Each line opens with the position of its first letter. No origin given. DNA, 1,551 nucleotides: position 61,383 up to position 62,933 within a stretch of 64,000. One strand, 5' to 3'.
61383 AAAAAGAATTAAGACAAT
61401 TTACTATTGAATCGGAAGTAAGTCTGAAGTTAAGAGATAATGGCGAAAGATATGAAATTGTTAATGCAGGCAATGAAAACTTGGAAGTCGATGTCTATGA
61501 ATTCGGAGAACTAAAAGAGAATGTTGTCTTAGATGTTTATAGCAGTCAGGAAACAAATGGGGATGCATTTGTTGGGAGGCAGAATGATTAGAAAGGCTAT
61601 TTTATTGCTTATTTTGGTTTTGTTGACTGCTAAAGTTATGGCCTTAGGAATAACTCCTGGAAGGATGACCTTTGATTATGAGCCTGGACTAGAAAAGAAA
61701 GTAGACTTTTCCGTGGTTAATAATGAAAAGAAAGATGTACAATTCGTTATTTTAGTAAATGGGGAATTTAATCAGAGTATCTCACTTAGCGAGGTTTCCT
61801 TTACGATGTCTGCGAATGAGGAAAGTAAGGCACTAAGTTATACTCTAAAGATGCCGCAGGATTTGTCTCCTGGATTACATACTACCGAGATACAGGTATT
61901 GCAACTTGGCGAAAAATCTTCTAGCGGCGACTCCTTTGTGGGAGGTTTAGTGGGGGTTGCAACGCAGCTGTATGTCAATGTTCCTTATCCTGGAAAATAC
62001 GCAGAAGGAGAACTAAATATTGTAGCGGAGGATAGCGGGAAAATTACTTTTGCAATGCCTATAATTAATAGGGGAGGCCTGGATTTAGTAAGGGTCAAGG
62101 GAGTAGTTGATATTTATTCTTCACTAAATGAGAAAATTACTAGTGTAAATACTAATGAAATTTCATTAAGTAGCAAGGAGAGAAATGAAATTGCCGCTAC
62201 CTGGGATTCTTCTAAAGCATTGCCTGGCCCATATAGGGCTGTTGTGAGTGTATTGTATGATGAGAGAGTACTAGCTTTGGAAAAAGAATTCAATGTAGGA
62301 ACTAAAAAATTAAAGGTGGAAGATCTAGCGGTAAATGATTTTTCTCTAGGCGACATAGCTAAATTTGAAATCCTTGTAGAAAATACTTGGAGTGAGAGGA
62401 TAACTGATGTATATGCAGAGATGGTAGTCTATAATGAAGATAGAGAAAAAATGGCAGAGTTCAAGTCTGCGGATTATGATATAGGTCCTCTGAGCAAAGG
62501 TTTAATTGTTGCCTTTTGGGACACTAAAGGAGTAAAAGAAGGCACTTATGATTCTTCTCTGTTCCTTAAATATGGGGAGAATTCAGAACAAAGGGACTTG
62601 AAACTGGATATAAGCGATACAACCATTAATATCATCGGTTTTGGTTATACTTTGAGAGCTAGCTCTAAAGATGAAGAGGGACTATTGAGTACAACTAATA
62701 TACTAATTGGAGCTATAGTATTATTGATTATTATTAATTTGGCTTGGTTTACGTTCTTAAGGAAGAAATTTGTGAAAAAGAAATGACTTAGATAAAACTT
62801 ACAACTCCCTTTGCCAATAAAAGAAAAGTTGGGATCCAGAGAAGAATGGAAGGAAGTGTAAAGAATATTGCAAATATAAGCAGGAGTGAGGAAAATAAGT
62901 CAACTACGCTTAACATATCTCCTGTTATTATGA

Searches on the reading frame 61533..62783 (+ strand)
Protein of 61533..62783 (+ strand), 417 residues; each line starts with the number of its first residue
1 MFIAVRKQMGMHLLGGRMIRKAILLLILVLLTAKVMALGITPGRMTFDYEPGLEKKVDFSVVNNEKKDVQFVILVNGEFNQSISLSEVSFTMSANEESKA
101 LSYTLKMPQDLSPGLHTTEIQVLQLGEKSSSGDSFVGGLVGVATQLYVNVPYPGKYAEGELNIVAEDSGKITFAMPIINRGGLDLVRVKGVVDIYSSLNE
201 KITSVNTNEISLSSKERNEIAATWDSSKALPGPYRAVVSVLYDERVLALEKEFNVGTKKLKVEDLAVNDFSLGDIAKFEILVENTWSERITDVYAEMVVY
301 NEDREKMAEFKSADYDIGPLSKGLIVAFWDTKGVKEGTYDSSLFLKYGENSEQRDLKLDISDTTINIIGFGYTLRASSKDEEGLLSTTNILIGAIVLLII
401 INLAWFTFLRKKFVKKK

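Call 61: search_protein_families(library=pfam, proteins=[window:61533-62783:+], max_evalue=0.0001)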
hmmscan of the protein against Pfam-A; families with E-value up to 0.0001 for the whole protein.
window:61533-62783:+ (417 aa): 1 family
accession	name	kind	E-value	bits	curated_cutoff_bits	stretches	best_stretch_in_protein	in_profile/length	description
PF11797.14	WxLIP_HBD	-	8.9e-06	26.1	28.9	0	279-364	46-132/138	WxL Interacting Protein, host binding domain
